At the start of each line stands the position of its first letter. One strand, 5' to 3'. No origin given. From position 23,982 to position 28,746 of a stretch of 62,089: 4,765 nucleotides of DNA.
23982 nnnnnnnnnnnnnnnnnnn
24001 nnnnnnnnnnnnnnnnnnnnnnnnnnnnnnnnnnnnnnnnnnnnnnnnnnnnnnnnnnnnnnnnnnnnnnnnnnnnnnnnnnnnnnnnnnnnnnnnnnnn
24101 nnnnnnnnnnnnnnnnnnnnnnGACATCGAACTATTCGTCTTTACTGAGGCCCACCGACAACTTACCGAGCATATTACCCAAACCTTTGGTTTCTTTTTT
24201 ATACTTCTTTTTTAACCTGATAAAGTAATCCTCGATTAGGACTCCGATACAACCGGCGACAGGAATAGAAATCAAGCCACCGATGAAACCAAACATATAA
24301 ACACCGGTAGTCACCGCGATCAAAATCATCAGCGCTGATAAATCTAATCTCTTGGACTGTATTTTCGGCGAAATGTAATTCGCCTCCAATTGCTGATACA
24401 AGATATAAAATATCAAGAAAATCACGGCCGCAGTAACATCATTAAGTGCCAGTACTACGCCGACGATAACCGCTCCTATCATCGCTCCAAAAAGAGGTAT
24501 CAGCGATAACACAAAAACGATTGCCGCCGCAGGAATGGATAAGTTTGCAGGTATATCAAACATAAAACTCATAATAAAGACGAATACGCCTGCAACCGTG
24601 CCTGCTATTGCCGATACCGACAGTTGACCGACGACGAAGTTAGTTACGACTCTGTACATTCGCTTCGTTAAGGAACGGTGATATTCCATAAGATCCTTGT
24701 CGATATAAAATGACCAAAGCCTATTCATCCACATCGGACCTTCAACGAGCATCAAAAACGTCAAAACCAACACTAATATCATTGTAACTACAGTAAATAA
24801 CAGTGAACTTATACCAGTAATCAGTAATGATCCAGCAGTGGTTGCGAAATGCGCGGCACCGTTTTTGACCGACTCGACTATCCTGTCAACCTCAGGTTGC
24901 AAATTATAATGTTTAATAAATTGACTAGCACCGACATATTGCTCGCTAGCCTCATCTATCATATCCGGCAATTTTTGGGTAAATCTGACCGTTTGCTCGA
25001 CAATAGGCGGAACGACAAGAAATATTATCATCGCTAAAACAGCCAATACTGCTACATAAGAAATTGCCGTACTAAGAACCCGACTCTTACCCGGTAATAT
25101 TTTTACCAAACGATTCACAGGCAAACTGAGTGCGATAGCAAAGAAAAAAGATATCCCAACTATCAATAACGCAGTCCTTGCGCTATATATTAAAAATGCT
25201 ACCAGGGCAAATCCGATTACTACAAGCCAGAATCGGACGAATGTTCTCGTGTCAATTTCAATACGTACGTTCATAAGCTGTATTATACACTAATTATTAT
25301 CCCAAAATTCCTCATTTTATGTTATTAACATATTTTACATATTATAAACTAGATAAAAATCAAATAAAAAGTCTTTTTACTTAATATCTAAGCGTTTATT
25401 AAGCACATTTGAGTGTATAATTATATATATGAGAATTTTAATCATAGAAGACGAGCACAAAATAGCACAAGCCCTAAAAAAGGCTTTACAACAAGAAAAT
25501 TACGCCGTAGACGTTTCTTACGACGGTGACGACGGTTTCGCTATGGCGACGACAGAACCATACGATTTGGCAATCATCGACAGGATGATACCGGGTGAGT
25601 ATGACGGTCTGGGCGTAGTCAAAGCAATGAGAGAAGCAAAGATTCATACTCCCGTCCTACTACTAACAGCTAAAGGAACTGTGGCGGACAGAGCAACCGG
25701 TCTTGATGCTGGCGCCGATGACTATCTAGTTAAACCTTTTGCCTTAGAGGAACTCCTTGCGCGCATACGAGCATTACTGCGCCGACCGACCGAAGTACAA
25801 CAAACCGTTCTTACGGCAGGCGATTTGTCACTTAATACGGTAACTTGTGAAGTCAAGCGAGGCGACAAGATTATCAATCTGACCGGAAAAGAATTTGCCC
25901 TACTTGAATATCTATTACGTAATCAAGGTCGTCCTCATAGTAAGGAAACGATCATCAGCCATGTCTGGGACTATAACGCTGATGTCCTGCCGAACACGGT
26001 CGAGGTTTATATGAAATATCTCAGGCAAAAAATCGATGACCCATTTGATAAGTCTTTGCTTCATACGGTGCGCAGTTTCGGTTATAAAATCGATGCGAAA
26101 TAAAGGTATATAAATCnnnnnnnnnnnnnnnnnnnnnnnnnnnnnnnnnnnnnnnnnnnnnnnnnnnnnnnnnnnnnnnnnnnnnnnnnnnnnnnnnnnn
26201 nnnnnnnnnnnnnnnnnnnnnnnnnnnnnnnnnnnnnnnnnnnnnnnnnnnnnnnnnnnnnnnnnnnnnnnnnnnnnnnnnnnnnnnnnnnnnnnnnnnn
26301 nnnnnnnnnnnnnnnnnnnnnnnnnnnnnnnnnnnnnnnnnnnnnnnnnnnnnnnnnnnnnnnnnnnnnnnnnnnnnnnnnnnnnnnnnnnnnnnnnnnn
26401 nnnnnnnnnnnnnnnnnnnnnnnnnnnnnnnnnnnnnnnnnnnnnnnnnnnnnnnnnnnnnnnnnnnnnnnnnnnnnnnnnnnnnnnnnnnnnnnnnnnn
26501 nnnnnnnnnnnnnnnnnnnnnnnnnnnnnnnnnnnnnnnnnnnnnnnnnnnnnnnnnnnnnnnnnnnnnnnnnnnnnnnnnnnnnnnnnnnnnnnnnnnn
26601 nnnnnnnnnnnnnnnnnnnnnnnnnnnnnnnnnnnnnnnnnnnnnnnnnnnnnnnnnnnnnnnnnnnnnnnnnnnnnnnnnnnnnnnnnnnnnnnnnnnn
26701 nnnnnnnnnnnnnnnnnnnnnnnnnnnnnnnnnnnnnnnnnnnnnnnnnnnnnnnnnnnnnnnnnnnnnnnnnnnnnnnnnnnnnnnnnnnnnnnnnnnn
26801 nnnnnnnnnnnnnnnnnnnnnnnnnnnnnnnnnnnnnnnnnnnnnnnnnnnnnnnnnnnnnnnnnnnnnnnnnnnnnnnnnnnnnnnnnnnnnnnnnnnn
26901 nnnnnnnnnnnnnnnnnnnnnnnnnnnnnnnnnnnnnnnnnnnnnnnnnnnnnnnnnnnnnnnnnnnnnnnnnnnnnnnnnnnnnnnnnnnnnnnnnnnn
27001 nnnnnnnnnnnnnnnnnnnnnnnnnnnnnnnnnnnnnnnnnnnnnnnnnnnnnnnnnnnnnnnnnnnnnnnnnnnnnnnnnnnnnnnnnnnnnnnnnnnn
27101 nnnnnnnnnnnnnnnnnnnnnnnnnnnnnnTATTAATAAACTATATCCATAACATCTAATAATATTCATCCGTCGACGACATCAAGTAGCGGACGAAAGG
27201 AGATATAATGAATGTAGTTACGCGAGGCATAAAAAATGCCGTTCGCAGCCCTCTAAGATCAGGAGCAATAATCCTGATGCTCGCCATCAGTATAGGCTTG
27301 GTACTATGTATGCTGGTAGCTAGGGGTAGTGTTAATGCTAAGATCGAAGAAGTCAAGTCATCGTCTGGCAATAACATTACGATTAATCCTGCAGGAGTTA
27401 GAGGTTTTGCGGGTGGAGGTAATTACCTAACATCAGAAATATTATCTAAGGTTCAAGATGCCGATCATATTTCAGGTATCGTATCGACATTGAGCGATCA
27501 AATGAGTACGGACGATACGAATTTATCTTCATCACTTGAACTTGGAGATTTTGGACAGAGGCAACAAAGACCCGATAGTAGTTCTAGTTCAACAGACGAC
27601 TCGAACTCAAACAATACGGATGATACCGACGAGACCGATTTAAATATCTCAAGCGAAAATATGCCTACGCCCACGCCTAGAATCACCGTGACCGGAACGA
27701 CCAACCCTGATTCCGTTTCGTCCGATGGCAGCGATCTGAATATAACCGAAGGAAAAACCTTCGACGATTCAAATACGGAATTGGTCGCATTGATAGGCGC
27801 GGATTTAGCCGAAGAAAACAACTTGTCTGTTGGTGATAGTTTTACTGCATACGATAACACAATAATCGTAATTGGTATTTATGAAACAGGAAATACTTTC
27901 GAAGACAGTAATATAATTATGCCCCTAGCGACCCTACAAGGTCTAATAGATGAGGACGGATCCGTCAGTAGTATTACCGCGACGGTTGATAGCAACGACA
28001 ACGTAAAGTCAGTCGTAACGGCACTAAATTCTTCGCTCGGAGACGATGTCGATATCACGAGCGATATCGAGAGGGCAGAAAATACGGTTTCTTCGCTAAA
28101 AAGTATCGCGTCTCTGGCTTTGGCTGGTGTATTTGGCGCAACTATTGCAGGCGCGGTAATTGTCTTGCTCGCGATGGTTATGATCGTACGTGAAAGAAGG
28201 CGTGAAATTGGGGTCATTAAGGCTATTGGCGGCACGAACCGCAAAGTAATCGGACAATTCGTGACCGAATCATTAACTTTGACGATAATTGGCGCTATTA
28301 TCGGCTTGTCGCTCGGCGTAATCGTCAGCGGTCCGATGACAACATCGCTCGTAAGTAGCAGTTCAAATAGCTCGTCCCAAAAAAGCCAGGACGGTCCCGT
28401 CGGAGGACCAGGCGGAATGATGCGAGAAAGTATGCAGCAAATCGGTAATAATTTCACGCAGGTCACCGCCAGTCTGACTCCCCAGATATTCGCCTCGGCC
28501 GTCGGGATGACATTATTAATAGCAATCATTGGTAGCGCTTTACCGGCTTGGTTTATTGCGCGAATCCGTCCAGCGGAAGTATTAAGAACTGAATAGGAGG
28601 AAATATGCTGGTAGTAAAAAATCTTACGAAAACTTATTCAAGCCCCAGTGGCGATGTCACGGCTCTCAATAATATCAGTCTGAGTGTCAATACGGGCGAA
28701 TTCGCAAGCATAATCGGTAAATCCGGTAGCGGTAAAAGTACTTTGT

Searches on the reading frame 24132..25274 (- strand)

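Call 34: search_protein_families(library=pfam, max_evalue=0.001, proteins=[window:24132-25274:-])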
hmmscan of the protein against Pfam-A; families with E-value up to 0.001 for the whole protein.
window:24132-25274:- (380 aa): 1 family
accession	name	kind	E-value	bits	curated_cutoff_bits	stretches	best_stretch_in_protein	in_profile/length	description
PF01594.21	AI-2E_transport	-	1.6e-43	149.6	34.3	1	18-350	3-326/327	AI-2E family transporter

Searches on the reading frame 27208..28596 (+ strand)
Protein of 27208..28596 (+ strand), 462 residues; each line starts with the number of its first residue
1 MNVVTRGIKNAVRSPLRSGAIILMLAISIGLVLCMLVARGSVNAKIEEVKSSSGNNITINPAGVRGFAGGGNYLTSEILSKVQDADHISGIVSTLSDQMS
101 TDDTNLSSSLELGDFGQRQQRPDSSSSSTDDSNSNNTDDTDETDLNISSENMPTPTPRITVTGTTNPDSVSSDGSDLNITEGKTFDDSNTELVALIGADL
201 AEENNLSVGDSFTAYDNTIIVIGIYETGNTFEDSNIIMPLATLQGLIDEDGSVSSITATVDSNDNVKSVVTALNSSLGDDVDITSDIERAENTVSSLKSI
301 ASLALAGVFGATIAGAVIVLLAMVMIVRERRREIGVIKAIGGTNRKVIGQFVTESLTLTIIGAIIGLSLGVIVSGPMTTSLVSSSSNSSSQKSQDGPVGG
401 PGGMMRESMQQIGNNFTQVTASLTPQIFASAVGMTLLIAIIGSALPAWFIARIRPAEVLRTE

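Call 34: search_protein_families(library=pfam, max_evalue=0.001, proteins=[window:27208-28596:+])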
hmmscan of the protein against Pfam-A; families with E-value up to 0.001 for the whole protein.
window:27208-28596:+ (462 aa): 2 families
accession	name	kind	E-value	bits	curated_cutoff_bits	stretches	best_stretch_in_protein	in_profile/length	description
PF02687.27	FtsX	-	1.5e-16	60.9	25.5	1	309-454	5-119/120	FtsX-like permease C-terminal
PF12704.14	MacB_PCD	-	5.2e-13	50.2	27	1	21-274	4-205/207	MacB-like periplasmic core domain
